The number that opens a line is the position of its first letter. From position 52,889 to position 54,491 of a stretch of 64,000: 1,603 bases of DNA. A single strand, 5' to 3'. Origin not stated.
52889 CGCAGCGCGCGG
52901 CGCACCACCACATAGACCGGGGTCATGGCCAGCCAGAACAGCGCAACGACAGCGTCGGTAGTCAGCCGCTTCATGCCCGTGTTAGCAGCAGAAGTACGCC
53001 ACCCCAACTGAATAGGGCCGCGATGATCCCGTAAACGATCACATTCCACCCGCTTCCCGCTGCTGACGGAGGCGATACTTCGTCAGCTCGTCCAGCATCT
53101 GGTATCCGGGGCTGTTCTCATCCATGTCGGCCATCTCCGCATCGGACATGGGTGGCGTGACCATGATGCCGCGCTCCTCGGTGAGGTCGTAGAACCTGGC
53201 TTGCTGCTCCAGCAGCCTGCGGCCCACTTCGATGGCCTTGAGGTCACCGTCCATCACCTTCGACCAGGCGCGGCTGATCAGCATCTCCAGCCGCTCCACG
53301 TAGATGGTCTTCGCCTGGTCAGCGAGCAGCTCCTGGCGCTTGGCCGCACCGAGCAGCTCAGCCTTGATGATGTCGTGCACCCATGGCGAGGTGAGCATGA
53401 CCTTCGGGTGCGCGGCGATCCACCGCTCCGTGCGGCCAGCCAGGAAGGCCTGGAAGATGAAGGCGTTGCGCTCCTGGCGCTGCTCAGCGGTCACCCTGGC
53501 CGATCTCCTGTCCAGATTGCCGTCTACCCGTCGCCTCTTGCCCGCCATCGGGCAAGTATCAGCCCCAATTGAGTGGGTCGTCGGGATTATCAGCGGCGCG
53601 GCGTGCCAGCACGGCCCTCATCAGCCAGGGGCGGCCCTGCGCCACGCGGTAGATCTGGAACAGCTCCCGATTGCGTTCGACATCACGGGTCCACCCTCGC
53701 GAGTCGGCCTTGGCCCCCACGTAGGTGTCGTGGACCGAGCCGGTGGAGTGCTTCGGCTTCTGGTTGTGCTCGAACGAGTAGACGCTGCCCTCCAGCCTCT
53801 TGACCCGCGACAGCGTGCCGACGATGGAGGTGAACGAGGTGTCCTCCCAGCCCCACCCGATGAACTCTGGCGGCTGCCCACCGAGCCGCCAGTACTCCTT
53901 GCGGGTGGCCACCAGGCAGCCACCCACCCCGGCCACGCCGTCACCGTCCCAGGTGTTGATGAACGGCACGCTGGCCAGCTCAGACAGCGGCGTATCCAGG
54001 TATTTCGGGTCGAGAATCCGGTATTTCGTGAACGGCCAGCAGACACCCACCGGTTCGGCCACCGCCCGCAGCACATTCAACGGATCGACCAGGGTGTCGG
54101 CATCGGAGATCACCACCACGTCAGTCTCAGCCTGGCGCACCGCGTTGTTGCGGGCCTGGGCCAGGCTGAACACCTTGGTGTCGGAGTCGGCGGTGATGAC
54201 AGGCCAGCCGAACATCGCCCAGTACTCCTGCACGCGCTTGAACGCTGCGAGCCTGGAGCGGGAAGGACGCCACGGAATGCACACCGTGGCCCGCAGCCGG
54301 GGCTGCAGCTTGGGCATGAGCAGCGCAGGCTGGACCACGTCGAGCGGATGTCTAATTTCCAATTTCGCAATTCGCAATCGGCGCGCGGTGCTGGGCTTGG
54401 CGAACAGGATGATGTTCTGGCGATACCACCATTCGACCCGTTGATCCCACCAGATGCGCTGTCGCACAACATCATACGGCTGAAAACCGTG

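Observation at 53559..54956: Methyltransferase-glycosyltransferase fusion upstream of the packaging genes, with a second methyltransferase island at 40740-42471 beside the capsid gene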

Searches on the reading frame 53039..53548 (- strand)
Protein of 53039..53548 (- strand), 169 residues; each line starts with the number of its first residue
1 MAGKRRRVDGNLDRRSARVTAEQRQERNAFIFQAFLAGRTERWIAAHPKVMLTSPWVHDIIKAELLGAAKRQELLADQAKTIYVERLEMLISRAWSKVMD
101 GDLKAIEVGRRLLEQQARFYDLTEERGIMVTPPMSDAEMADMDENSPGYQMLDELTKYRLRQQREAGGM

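Call 3: search_protein_families(library=pfam, proteins=[window:53039-53548:-], max_evalue=1)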
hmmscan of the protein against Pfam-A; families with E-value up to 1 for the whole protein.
window:53039-53548:- (169 aa): 0 families

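Call 4: search_protein_families(library=phrogs, proteins=[window:53039-53548:-], max_evalue=0.01)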
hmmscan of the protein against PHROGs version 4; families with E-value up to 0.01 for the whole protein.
window:53039-53548:- (169 aa): 1 family
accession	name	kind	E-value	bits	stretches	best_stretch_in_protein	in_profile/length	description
phrog_645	-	DNA, RNA and nucleotide metabolism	2.8e-08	35.1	1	10-119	9-117/196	Rnase E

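Call 47: search_protein_families(library=ncbifam, proteins=[window:53039-53494:-], max_evalue=0.01)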
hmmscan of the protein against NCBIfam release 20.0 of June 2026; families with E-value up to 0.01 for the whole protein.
window:53039-53494:- (151 aa): 0 families

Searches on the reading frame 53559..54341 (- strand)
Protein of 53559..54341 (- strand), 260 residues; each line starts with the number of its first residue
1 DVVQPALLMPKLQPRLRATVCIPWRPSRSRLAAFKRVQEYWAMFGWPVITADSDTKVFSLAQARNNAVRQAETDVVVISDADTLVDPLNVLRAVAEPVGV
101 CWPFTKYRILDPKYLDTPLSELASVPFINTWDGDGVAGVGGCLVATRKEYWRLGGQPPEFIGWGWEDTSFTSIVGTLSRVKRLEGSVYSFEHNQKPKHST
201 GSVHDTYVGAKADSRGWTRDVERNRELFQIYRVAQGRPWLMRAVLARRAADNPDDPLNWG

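Call 65: search_dna_similar(query=window:53559-54341:-, collection=phages, mode=protein, max_evalue=0.01, max_rows=60, rows=spread)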
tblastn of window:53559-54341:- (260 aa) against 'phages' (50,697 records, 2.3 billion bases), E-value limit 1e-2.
Records with a match: 257; places in all: 257; records where one place covers at least 80% of the query: 221.
Best place of each record, by identity: <60% 257.
By first word of the organism name: Mycobacterium 241; Gordonia 14; Mycolicibacterium 1; uncultured 1.
By host as written in the record: Mycobacterium smegmatis mc2 155 188; Mycobacterium smegmatis mc#155 28; Gordonia terrae 3612 12; - 6; Mycobacterium sp. 6; Mycobacterium smegmatis mc2155 5; Mycobacterium smegmatius mc2 155 3; Gordonia Terrae CAG3 2; and 5 more.
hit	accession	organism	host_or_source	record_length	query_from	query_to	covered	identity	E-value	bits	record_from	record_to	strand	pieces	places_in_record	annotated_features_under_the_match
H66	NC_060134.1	Gordonia phage Octobien14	Gordonia terrae 3612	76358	20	247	88%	38.0%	2e-33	133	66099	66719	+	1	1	120: galactosyl transferase | 121: glucosyltransferase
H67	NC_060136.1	Gordonia phage Kudefre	Gordonia terrae 3612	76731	20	247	88%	37.3%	4e-33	132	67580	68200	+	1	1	125: galactosyl transferase | 126: glucosyltransferase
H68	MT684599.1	Gordonia Phage Sephiroth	Gordonia terrae 3612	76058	20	247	88%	36.5%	1e-33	134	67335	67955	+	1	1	121: galactosyltransferase | 122: glycosyltransferase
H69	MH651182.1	Gordonia phage Neville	Gordonia terrae 3612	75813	18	245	88%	35.9%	5e-32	129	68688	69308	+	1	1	122: glycosyltransferase | 121: hypothetical protein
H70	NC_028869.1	Mycobacterium phage HyRo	Mycobacterium smegmatis mc2 155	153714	18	257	92%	33.1%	4e-27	115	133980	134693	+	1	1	galactosyl transferase | hypothetical protein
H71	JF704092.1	Mycobacterium phage Alice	Mycobacterium smegmatis mc2 155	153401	18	257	92%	33.1%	4e-27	115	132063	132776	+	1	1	229: glycosyltransferase | 230: hypothetical protein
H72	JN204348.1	Mycobacterium phage Sebata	Mycobacterium smegmatis mc2 155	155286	18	245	88%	34.3%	5e-27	115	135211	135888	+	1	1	243: hypothetical protein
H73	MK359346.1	Mycobacterium phage NoodleTree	Mycobacterium smegmatis mc2 155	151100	18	247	88%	33.5%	3e-25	110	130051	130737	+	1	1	239: glycosyltransferase | 240: PnuC-like nicotinamide riboside transporter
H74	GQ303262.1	Mycobacterium phage LRRHood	Mycobacterium smegmatis mc2 155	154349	18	247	88%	33.5%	3e-25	110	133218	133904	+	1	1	235: hypothetical protein | 236: PnuC-like nicotinamide riboside transporter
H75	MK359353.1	Mycobacterium phage BadAgartude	Mycobacterium smegmatis mc2 155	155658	18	247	88%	33.5%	3e-25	110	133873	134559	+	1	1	237: glycosyltransferase | 238: PnuC-like nicotinamide riboside transporter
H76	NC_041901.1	Mycobacterium phage Lukilu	Mycobacterium smegmatis mc2 155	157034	18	247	88%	33.5%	3e-25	110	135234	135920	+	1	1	galactosyl transferase | hypothetical protein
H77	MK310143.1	Mycobacterium phage Dietrick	Mycobacterium smegmatis mc2 155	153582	18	247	88%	33.5%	3e-25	110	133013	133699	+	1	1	232: glycosyltransferase | 233: PnuC-like nicotinamide riboside transporter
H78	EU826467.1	Mycobacterium phage Rizal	Mycobacterium sp.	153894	18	247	88%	33.5%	3e-25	110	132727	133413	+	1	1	232: hypothetical protein | 233: PnuC-like nicotinamide riboside transporter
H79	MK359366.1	Mycobacterium phage Basquiat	Mycobacterium smegmatis mc2 155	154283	18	247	88%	33.5%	3e-25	110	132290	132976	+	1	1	240: glycosyltransferase | 241: PnuC-like nicotinamide riboside transporter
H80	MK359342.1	Mycobacterium phage ShiaLabeouf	Mycobacterium smegmatis mc2 155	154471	18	247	88%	33.5%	3e-25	110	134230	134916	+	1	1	241: glycosyltransferase | 242: PnuC-like nicotinamide riboside transporter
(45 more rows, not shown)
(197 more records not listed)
